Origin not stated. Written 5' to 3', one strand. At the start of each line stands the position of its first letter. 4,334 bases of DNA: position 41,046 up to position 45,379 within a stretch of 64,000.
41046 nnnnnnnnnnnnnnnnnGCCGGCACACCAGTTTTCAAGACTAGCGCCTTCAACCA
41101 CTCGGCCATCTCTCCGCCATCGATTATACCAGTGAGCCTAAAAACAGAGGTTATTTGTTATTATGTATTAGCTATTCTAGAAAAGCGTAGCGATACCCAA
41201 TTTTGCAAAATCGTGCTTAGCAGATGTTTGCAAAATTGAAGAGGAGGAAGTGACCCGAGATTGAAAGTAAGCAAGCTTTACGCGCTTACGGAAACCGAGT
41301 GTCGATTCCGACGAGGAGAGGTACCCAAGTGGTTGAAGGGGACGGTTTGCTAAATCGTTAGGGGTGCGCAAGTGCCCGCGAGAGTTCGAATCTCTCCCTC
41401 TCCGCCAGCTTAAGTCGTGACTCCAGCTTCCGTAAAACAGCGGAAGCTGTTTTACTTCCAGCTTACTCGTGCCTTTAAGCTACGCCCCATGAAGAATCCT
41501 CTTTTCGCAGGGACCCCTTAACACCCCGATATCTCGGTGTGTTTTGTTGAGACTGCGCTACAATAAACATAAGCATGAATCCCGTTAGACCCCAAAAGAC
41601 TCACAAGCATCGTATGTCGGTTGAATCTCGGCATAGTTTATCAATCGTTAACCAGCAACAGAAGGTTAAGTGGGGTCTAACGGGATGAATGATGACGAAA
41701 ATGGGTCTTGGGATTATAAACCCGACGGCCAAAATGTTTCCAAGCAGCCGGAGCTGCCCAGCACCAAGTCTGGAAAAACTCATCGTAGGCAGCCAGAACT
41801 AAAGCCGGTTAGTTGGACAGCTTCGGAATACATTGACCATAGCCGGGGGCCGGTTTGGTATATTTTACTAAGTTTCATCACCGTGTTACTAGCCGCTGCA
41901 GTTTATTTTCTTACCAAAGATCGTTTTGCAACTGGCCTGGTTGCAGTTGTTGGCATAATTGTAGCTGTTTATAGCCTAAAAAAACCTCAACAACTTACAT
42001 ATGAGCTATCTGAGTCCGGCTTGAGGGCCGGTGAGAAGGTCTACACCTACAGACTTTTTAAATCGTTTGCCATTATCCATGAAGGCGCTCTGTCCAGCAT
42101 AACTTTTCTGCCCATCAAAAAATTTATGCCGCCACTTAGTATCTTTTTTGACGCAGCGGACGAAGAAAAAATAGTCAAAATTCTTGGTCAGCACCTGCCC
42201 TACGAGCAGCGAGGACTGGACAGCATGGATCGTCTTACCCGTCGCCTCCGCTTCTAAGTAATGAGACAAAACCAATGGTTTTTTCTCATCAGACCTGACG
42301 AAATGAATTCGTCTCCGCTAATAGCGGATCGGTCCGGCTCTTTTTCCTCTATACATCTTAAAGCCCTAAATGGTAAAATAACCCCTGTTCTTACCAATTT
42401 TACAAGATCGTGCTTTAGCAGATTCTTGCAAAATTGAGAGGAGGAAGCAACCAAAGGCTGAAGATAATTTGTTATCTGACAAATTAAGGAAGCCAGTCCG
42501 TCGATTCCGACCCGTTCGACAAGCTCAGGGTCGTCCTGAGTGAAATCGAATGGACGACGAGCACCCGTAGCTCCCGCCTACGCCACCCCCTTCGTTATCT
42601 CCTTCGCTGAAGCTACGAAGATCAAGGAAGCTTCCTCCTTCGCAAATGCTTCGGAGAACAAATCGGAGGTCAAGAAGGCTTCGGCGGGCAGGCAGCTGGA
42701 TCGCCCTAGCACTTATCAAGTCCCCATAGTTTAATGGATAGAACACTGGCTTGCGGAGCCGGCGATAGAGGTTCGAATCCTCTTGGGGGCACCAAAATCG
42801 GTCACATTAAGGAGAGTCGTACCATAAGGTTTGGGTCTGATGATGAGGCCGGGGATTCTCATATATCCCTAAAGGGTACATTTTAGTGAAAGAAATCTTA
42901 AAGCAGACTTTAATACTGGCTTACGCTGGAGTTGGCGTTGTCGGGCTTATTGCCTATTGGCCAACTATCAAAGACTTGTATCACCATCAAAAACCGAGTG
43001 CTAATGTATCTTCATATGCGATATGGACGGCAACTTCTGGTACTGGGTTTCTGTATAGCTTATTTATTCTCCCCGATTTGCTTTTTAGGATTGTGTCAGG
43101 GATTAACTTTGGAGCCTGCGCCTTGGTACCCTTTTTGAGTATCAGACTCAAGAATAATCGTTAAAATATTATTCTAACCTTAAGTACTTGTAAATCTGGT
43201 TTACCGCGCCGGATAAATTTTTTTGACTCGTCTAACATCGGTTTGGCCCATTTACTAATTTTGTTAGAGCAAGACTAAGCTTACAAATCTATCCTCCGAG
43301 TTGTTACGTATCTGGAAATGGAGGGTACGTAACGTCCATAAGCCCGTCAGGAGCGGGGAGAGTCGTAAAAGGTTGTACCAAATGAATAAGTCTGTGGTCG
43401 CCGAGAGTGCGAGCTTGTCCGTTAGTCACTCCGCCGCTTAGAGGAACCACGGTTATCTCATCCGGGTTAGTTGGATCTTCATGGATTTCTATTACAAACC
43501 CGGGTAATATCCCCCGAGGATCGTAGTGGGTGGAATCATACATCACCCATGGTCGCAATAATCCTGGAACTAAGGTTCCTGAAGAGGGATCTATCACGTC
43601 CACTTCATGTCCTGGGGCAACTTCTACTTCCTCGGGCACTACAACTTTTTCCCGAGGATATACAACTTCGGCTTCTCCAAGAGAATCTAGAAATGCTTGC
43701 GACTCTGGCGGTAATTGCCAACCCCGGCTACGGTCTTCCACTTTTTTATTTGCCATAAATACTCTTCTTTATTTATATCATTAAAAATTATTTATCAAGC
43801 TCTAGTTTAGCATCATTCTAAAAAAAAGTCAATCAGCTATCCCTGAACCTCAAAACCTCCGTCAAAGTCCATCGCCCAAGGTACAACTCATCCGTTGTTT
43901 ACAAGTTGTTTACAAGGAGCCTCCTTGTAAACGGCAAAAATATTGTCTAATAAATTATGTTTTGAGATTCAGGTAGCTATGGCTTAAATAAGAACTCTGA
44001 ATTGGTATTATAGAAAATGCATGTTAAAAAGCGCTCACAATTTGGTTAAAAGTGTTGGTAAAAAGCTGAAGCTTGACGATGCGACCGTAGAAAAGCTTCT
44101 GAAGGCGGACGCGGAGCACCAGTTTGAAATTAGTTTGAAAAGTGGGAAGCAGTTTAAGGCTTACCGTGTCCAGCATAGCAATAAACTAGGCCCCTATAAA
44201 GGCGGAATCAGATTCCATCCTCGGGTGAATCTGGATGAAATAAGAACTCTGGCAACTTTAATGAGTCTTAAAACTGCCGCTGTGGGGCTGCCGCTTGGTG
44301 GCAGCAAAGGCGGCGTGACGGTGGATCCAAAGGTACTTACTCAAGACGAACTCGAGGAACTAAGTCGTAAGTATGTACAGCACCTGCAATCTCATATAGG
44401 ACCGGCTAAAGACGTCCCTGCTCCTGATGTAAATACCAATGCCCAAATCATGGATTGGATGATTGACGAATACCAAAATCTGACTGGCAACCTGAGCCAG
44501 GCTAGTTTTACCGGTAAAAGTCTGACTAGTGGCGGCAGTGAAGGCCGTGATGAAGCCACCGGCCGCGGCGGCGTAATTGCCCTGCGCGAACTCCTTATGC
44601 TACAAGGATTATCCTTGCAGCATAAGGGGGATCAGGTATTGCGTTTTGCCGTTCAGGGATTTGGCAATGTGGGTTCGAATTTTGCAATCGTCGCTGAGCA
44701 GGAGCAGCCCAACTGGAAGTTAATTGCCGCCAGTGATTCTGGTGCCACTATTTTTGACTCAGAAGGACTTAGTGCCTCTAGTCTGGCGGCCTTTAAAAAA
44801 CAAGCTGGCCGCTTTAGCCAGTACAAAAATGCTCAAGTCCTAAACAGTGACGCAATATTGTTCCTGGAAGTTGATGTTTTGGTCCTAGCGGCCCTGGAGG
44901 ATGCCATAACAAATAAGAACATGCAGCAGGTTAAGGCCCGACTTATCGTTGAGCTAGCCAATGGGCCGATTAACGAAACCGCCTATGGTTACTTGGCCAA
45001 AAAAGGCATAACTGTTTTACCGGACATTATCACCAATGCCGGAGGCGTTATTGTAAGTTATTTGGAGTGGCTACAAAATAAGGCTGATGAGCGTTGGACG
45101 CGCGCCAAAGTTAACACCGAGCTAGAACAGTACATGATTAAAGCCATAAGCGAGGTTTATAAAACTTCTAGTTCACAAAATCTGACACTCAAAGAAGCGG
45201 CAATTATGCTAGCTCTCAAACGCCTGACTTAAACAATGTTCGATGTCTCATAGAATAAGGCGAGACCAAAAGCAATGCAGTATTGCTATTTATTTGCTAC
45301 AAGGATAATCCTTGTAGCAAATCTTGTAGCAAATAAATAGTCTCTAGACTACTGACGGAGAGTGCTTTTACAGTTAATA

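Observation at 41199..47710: Conserved hairpin motif with compensatory changes upstream of three of the four tRNA genes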

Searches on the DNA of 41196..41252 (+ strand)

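Call 21: build_rna_model(alignment_id=A2, structure=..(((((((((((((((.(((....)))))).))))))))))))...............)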
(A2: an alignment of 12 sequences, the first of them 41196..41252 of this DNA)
Model R1 built from alignment A2 (12 sequences, 59 columns); structure: as given.
model positions 56; base pairs 18; branch points 0; effective number of sequences 3.43; information 0.993 bits per position. Calibrated on 0.2 Mb of random sequence (short: E-values are rough).
structure used (alignment columns):
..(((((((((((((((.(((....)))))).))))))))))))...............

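Call 22: search_with_rna_model(model_id=R1, sources=[window, L001, L003, L004, L005, L006, L007, L008, L009, L011], max_evalue=10)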
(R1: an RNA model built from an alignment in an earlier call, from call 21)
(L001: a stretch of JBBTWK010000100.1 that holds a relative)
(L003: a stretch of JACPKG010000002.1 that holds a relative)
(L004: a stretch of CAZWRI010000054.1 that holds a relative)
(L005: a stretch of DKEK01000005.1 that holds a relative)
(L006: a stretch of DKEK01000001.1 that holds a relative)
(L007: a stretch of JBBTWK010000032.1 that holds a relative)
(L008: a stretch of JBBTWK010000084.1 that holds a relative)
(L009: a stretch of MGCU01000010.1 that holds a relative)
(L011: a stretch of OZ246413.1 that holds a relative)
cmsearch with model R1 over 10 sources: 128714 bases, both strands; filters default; matches with E-value up to 10: 36.
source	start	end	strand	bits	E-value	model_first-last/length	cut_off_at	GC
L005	1800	1855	-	79.6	5.4e-19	1-56/56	no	0.43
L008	3507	3562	-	79.1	7.2e-19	1-56/56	no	0.46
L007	3339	3394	+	78.4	1.1e-18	1-56/56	no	0.45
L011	5229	5284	+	75.6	6.4e-18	1-56/56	no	0.43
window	41197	41252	+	74.8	1.1e-17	1-56/56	no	0.39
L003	275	330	-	73.7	2.1e-17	1-56/56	no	0.43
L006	2772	2828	-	73.6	2.3e-17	1-56/56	no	0.37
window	42394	42450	+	73.1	3e-17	1-56/56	no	0.39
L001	7535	7590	+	71.2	1.1e-16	1-56/56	no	0.45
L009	2667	2723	-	70.4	1.7e-16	1-56/56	no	0.37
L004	3477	3533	+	70.3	1.8e-16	1-56/56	no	0.39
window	47656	47711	-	67.4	1.1e-15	1-56/56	no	0.48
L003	1771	1826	+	56.9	8.2e-13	1-56/56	no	0.38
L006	4866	4921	+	39.2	5.5e-08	1-56/56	no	0.43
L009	2680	2736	+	33.2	2.3e-06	1-56/56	no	0.33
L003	2019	2074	-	31.5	6.8e-06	1-56/56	no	0.34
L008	3250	3305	+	29.4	2.5e-05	1-56/56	no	0.46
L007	3326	3381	-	27.9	6.4e-05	1-56/56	no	0.41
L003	1758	1813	-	27.4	8.6e-05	1-56/56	no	0.32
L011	5216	5271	-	27.2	0.0001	1-56/56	no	0.41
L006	2785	2841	+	26.6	0.00014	1-56/56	no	0.28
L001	7522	7577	-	26.6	0.00015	1-56/56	no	0.36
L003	2032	2087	+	26.2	0.00019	1-56/56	no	0.34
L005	1813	1868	+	23.8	0.00087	1-56/56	no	0.41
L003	288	343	+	23.1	0.0014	1-56/56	no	0.41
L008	3520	3575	+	22.7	0.0017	1-56/56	no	0.39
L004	3464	3520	-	19.6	0.012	1-56/56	no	0.35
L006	4853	4908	-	16.6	0.078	1-56/56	no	0.39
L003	4120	4199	+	13.1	0.7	1-56/56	no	0.31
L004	1796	1820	+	11.8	1.5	2-42/56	no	0.44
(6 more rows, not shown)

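Call 29: search_with_rna_model(model_id=R1, sources=[L012, L013, L014, L015, L016, L017, L018, L019, L020, L021, L022, L023, L024, L025, L026, L027, L028, L029, L030, L031, L032, L033, L034, L035, L036, L037, L038, L039, L040, L041, L042, L043, L044, L045, L046, L047, L048, L049, L050, L051, L052, L053, L054, L055, L056, L057, L058, L059], max_evalue=0.001)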
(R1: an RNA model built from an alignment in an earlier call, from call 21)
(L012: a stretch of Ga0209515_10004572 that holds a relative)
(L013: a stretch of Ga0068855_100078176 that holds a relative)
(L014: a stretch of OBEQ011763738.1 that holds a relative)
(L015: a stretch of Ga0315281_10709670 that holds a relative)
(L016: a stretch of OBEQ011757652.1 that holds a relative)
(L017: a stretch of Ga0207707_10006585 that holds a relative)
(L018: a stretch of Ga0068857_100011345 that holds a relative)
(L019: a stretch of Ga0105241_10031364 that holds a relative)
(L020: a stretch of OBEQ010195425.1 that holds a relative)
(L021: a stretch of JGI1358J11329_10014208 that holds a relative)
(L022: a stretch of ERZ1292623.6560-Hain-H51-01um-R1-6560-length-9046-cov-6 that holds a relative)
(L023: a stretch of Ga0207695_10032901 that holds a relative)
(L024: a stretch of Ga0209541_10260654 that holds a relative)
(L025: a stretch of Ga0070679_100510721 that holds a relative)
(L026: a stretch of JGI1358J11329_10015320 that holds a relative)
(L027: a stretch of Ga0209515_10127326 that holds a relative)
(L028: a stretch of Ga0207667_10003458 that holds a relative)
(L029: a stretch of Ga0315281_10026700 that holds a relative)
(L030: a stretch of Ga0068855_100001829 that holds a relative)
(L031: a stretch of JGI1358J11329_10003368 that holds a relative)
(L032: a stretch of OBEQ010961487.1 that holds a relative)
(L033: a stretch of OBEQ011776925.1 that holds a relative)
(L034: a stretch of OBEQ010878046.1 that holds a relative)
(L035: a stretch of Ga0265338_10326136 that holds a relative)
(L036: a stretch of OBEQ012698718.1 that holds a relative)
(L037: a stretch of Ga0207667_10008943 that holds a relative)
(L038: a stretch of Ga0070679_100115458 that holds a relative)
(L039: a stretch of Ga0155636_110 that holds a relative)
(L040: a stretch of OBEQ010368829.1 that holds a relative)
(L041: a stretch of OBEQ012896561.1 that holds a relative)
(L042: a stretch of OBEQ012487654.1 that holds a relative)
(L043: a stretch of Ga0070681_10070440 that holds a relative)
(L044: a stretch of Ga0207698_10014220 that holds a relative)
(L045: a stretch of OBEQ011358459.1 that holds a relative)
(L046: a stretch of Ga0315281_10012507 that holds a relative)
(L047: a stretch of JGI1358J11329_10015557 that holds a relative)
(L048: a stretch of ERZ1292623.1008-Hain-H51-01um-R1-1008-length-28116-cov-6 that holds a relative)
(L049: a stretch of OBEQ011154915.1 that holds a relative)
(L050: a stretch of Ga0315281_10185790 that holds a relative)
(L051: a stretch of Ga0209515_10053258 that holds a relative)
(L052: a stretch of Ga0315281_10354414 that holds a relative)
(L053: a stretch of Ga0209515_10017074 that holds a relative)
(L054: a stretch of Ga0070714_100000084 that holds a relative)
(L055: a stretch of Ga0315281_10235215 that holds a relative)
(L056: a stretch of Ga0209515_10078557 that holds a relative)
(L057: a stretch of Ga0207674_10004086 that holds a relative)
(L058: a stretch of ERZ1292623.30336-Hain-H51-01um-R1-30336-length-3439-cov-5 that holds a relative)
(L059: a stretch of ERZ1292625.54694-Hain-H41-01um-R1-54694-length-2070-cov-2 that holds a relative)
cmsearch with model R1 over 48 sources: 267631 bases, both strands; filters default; matches with E-value up to 0.001: 87.
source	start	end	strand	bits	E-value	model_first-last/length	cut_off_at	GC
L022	4485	4540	-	79.1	1.5e-18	1-56/56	no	0.46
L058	1535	1590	+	78.4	2.4e-18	1-56/56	no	0.45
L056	287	343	-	74.8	2.3e-17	1-56/56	no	0.4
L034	1648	1703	-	74.5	2.6e-17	1-56/56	no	0.45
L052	1330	1385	+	74.5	2.7e-17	1-56/56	no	0.39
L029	6306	6361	-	73.7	4.5e-17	1-56/56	no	0.43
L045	8212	8268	-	73.7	4.5e-17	1-56/56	no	0.39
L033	420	476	+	73.5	4.9e-17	1-56/56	no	0.39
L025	418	474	+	73.4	5.3e-17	1-56/56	no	0.35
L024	1268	1324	+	72.7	8.2e-17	1-56/56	no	0.4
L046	3292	3347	+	72.7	8.3e-17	1-56/56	no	0.43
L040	274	330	+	72.6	8.9e-17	1-56/56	no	0.37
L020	76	132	-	72.4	1e-16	1-56/56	no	0.42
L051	172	228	+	72.4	1e-16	1-56/56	no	0.42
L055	1833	1888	-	71.9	1.4e-16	1-56/56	no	0.43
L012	7405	7461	-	71.3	2.1e-16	1-56/56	no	0.42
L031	9101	9157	+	71.3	2.1e-16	1-56/56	no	0.42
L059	2009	2064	+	71.2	2.2e-16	1-56/56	no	0.45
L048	9586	9641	-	70.6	3.1e-16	1-56/56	no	0.46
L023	4056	4112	+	70.5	3.3e-16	1-56/56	no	0.39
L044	3953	4009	-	70.5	3.3e-16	1-56/56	no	0.39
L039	2616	2672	-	70.4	3.6e-16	1-56/56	no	0.37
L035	881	936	-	69.6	5.8e-16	1-56/56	no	0.38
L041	1659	1714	-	69.4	6.8e-16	1-56/56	no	0.41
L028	4019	4075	+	68.4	1.3e-15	1-56/56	no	0.4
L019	2459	2515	-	67.9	1.7e-15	1-56/56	no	0.39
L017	2432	2488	-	67.7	1.9e-15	1-56/56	no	0.37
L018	5603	5659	-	67.7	1.9e-15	1-56/56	no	0.37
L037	10390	10446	+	67.7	1.9e-15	1-56/56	no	0.37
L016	5326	5382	-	67.6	2e-15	1-56/56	no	0.54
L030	8808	8864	+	67.5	2.2e-15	1-56/56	no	0.39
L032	9564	9620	+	65.4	8e-15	1-56/56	no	0.39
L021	2977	3031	+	64.5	1.5e-14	1-56/56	no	0.4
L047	3856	3910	-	64.5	1.5e-14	1-56/56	no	0.4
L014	499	553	+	63.8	2.2e-14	1-56/56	no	0.44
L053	1634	1688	+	63.8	2.2e-14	1-56/56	no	0.44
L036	606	661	+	63.4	2.9e-14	1-56/56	no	0.46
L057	1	56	+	63.1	3.5e-14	2-56/56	5'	0.41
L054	1393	1449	-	63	3.6e-14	1-56/56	no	0.33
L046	6117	6172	-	60.5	1.7e-13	1-56/56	no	0.46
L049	2697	2752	+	59.4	3.4e-13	1-56/56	no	0.41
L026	510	564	+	59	4.4e-13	1-56/56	no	0.53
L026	3521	3576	-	55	5.6e-12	1-56/56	no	0.36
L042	1419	1474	+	55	5.6e-12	1-56/56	no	0.36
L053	545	600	-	55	5.6e-12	1-56/56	no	0.36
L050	2073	2127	-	53.4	1.6e-11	1-56/56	no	0.42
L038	1208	1263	+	51.6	4.6e-11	1-56/56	no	0.38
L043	3262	3317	+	51.6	4.6e-11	1-56/56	no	0.38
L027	1301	1356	-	48.2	3.9e-10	1-56/56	no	0.41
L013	3488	3543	+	44.8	3.3e-09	1-56/56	no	0.38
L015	187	242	-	42.3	1.6e-08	1-56/56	no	0.39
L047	1835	1892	-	36.6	5.9e-07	1-56/56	no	0.4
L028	3048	3103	-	35.4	1.2e-06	1-56/56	no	0.43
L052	1316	1372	-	34.9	1.6e-06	1-56/56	no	0.33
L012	7418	7474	+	33.9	3.1e-06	1-56/56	no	0.39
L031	9088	9144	-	33.9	3.1e-06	1-56/56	no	0.39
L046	6130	6185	+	33.9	3.1e-06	1-56/56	no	0.41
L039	2629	2685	+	33.2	4.8e-06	1-56/56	no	0.33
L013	3475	3530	-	33.2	5e-06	1-56/56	no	0.29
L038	240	295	-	32.5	7.6e-06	1-56/56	no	0.39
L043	2294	2349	-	32.5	7.6e-06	1-56/56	no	0.39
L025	405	461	-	31.8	1.2e-05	1-56/56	no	0.35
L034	1661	1716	+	31.8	1.2e-05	1-56/56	no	0.39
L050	2086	2140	+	31.6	1.3e-05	1-56/56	no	0.38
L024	1255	1311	-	31.2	1.7e-05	1-56/56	no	0.33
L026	766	821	-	31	2e-05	1-56/56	no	0.38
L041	1672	1727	+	30.9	2.1e-05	1-56/56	no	0.36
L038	1195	1250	-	30.4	2.8e-05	1-56/56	no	0.34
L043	3249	3304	-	30.4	2.8e-05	1-56/56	no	0.34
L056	300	356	+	30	3.7e-05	1-56/56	no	0.37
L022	4228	4283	+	29.4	5.2e-05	1-56/56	no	0.46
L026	3534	3589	+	29.3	5.7e-05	1-56/56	no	0.32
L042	1406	1461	-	29.3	5.7e-05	1-56/56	no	0.32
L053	558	613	+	29.3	5.7e-05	1-56/56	no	0.32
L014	486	540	-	28.4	9.8e-05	1-56/56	no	0.42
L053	1621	1675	-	28.4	9.8e-05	1-56/56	no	0.42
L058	1522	1577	-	27.9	0.00013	1-56/56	no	0.41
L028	4005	4062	-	27.4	0.00018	1-56/56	no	0.34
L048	9599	9654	+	26.6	0.00031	1-56/56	no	0.36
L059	1996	2051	-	26.6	0.00031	1-56/56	no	0.36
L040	261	317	-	26.5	0.00032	1-56/56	no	0.33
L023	4043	4099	-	26.5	0.00032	1-56/56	no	0.3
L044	3966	4022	+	26.5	0.00032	1-56/56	no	0.3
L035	894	949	+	26.1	0.00042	1-56/56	no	0.34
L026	779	834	+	25.4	0.00065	1-56/56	no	0.38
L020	89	145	+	24.7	0.00099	1-56/56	no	0.39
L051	159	215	-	24.7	0.00099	1-56/56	no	0.39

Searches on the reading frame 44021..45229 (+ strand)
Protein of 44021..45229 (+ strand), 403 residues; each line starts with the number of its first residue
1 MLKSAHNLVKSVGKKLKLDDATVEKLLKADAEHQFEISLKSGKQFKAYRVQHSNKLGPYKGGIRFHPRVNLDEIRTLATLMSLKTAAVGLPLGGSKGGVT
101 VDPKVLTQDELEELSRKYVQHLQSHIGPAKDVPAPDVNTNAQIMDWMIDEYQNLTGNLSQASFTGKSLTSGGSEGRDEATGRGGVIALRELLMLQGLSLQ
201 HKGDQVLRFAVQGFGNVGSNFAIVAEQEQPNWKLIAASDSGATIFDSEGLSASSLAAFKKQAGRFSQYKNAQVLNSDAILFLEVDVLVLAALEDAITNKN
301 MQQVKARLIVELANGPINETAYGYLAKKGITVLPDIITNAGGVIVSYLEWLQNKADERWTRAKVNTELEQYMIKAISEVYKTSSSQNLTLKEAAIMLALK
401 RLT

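Call 61: list_cluster_members(proteins=[window:44021-45229:+, window:58460-60097:+, window:13134-14516:+])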
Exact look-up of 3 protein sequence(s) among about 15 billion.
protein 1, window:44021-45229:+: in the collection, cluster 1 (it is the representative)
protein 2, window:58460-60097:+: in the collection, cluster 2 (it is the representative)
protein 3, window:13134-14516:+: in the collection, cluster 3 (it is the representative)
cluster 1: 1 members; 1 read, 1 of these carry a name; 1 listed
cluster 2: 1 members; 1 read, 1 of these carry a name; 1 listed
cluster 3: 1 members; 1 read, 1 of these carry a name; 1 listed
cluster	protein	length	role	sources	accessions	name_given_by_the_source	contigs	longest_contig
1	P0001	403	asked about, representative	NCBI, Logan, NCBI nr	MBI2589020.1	Glu/Leu/Phe/Val dehydrogenase [Candidatus Saccharibacteria bacterium]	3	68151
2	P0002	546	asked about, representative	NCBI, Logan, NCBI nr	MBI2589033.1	chaperonin GroEL [Candidatus Saccharibacteria bacterium]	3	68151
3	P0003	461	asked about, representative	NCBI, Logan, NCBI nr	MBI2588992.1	chromosomal replication initiator protein DnaA [Candidatus Saccharibacteria bacterium]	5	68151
